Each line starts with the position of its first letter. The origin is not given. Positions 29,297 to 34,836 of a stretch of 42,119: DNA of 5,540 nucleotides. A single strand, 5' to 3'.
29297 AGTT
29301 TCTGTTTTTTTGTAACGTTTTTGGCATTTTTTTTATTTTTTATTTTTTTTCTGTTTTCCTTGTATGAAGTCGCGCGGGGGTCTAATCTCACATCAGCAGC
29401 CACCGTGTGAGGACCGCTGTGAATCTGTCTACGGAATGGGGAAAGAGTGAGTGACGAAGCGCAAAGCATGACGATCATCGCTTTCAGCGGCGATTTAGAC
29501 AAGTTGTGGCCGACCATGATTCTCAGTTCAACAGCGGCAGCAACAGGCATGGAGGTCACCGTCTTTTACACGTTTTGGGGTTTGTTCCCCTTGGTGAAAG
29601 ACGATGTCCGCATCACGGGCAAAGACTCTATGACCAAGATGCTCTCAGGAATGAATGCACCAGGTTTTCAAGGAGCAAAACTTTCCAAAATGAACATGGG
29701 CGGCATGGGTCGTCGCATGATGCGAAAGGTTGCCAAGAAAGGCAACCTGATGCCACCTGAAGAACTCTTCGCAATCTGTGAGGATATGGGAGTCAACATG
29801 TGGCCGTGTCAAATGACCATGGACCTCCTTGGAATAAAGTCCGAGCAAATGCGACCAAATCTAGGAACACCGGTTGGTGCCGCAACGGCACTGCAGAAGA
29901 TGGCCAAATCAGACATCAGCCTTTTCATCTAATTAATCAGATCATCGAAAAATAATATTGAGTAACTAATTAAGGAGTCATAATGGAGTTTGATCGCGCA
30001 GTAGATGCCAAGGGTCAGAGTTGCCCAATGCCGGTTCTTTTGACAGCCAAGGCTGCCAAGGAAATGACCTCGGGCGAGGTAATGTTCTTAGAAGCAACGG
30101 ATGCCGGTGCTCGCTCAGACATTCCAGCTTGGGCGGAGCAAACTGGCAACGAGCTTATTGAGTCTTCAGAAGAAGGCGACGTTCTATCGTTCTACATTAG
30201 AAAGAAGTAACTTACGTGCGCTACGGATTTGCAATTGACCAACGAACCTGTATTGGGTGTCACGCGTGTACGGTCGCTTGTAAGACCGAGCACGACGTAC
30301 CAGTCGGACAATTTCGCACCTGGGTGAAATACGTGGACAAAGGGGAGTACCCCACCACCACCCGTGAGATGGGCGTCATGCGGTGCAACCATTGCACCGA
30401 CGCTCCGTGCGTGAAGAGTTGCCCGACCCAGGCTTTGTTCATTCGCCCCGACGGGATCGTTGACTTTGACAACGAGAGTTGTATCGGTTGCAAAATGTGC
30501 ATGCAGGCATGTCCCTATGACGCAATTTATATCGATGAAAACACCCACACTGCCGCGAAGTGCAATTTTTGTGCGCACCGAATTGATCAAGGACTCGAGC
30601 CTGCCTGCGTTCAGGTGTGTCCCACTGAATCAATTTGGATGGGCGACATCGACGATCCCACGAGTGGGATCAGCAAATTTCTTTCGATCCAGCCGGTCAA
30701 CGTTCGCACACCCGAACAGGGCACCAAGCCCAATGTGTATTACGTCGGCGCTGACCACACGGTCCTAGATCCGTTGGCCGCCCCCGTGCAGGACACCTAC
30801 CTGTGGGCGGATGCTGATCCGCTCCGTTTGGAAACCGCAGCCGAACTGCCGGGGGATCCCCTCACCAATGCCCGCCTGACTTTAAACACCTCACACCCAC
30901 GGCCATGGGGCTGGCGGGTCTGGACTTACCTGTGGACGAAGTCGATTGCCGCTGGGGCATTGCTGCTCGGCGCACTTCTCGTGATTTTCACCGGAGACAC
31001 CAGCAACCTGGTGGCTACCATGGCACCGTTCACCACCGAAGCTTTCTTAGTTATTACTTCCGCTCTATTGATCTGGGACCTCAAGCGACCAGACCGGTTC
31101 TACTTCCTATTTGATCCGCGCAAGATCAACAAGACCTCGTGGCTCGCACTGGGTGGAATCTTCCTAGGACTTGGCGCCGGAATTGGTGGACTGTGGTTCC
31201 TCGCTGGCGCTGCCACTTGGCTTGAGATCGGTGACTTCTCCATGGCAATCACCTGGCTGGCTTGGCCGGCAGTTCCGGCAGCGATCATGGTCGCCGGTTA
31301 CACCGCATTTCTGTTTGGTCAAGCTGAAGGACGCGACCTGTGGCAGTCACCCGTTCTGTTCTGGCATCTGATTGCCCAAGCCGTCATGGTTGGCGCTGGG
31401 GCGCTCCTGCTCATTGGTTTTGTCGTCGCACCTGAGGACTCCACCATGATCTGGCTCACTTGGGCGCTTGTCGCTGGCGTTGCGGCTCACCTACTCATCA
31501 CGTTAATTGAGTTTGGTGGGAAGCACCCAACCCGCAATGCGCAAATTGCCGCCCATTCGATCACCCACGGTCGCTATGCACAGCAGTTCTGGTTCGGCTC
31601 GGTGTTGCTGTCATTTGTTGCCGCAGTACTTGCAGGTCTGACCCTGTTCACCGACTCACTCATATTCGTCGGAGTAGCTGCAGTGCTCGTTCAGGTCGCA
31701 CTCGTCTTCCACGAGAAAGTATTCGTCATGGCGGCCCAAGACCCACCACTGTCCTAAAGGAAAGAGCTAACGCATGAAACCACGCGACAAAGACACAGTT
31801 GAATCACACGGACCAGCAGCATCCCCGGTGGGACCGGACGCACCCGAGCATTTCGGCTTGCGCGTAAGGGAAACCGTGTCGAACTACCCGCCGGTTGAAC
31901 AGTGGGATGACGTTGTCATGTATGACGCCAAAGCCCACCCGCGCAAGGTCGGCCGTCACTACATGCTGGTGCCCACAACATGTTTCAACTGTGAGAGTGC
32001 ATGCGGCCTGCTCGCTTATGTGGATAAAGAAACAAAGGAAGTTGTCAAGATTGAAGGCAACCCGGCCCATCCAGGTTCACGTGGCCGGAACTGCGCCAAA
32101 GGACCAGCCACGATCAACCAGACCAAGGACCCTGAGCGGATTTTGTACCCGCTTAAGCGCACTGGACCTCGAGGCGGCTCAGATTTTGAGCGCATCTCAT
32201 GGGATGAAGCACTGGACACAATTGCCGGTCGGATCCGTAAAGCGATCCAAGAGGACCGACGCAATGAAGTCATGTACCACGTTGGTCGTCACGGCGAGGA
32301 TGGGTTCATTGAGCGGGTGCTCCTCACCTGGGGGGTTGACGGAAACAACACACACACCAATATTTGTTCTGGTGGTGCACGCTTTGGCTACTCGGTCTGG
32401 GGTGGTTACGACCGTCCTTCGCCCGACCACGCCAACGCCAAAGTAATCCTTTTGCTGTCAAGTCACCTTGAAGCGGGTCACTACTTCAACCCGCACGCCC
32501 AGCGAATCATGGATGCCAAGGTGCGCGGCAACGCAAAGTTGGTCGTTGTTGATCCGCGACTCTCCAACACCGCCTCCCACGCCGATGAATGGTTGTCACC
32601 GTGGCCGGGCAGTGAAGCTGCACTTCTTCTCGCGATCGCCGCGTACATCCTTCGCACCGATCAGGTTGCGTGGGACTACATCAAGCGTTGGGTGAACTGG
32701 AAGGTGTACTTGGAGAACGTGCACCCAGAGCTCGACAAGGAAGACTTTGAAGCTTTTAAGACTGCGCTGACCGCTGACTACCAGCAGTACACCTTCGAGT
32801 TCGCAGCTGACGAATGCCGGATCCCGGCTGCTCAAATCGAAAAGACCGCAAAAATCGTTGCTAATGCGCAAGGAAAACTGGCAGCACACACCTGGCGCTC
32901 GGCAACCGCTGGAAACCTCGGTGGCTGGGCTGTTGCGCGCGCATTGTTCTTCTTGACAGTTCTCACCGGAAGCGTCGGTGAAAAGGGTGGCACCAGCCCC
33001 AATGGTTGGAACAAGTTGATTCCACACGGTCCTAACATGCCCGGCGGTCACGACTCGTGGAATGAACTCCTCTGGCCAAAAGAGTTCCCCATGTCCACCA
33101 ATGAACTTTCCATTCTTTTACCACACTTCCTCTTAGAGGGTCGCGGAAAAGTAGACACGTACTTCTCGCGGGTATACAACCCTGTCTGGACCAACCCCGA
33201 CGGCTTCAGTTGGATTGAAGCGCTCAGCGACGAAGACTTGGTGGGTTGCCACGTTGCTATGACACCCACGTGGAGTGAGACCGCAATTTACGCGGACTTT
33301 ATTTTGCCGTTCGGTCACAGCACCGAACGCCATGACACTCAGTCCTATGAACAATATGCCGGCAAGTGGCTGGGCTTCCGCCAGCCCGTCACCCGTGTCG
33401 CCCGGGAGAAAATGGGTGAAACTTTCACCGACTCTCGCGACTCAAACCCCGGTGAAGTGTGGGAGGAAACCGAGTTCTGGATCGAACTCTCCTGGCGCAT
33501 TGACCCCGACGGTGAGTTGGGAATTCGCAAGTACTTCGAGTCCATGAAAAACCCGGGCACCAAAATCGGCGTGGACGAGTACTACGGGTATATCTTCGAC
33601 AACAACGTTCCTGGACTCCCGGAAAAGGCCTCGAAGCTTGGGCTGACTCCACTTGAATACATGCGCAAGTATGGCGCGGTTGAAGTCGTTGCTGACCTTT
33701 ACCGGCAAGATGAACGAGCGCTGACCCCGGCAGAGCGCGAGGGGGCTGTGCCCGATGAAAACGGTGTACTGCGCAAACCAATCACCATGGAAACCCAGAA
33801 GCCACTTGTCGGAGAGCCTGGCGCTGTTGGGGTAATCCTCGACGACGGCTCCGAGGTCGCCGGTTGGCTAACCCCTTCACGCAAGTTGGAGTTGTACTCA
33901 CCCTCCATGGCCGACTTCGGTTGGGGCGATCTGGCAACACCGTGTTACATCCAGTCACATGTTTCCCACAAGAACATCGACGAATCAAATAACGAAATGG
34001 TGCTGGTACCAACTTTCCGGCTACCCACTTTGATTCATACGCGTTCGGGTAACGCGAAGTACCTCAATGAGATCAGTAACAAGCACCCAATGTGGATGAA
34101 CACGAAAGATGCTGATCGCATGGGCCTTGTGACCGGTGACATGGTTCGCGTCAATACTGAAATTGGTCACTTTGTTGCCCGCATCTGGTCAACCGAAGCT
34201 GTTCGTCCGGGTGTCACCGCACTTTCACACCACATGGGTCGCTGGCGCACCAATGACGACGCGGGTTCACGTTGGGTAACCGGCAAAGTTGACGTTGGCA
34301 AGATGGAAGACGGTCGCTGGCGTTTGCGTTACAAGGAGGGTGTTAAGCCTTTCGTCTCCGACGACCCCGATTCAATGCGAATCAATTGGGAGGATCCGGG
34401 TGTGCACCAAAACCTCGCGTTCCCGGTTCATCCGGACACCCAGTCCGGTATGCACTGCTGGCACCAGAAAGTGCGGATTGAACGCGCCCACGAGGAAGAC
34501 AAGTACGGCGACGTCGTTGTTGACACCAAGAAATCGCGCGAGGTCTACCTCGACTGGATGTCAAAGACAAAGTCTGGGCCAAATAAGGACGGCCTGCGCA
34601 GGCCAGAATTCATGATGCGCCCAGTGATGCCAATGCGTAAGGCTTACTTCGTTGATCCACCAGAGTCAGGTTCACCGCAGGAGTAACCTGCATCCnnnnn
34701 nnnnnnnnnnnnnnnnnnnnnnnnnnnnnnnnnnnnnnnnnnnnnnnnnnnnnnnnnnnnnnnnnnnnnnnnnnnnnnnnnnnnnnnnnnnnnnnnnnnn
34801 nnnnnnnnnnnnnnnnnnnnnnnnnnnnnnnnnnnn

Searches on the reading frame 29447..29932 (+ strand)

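Call 8: search_protein_families(library=pfam, proteins=[window:29447-29932:+], max_evalue=0.001)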
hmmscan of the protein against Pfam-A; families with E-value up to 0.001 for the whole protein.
window:29447-29932:+ (161 aa): 2 families
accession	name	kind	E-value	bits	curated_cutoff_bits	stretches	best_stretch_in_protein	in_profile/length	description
PF13686.11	DrsE_2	-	4.2e-44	150.7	25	1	6-160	3-156/156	DsrE/DsrF/DrsH-like family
PF02635.20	DsrE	-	0.00019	22.1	22.7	0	99-154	55-108/116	DsrE/DsrF-like family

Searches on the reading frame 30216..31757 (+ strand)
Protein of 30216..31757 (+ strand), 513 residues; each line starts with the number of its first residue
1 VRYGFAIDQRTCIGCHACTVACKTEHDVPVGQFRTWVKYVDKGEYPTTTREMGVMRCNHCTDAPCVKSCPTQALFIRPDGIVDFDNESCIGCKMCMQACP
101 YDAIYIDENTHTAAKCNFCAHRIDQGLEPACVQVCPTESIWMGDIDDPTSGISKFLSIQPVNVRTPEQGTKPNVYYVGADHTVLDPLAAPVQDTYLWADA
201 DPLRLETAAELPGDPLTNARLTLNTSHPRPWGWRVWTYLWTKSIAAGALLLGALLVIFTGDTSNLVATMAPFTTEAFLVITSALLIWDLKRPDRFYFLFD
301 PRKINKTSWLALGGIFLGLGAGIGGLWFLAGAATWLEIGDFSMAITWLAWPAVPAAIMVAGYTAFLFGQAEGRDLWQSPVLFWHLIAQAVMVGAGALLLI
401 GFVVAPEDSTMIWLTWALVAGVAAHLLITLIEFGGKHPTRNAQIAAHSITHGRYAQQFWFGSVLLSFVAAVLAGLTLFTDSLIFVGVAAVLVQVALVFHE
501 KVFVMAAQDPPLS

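Call 8: search_protein_families(library=pfam, proteins=[window:30216-31757:+], max_evalue=0.001)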
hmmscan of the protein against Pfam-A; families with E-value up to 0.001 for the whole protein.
window:30216-31757:+ (513 aa): 12 families
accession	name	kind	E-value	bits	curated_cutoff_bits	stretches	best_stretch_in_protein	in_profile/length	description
PF13247.11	Fer4_11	-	1.8e-26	92.7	26.2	1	56-144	9-99/100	4Fe-4S dicluster domain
PF03916.19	NrfD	-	2.2e-20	74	25.8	1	224-507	4-307/313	Polysulphide reductase, NrfD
PF12838.12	Fer4_7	-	1.2e-13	51.8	27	3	56-103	1-52/52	4Fe-4S dicluster domain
PF00037.32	Fer4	-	2.4e-11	43.4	21.1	1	83-105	2-24/24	4Fe-4S binding domain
PF14697.11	Fer4_21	-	1e-10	42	35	2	56-104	7-57/59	4Fe-4S dicluster domain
PF13187.11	Fer4_9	-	1.1e-10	41.8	27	2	12-73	2-51/52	4Fe-4S dicluster domain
PF12797.12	Fer4_2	-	2.8e-10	39.9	24.5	2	82-101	3-22/22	4Fe-4S binding domain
PF12837.12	Fer4_6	-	1.1e-09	38.2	25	1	81-104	1-24/24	4Fe-4S binding domain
PF13237.11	Fer4_10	-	2.3e-09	37.5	25.5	1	84-136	4-53/53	4Fe-4S dicluster domain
PF25160.1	LdpA_Fe-S-bd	-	9.3e-07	29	27.6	1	62-105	6-44/49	LdpA Fe-S cluster-binding domain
PF13484.11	Fer4_16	-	4.9e-06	27.7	30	0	89-117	2-30/66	4Fe-4S double cluster binding domain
PF12798.12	Fer4_3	-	5.4e-05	24.1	27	0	89-103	1-15/15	4Fe-4S binding domain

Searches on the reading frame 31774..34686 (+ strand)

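Call 8: search_protein_families(library=pfam, proteins=[window:31774-34686:+], max_evalue=0.001)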
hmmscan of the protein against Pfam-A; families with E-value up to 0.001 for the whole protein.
window:31774-34686:+ (970 aa): 3 families
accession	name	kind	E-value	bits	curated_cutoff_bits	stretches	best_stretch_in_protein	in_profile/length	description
PF00384.28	Molybdopterin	-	3.4e-23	82.7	24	1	122-524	1-321/353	Molybdopterin oxidoreductase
PF01568.27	Molydop_binding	-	1.6e-13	51.1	26.8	1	754-826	12-89/110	Molydopterin dinucleotide binding domain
PF04879.21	Molybdop_Fe4S4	-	1.2e-12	48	22.7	1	65-114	3-50/55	Molybdopterin oxidoreductase Fe4S4 domain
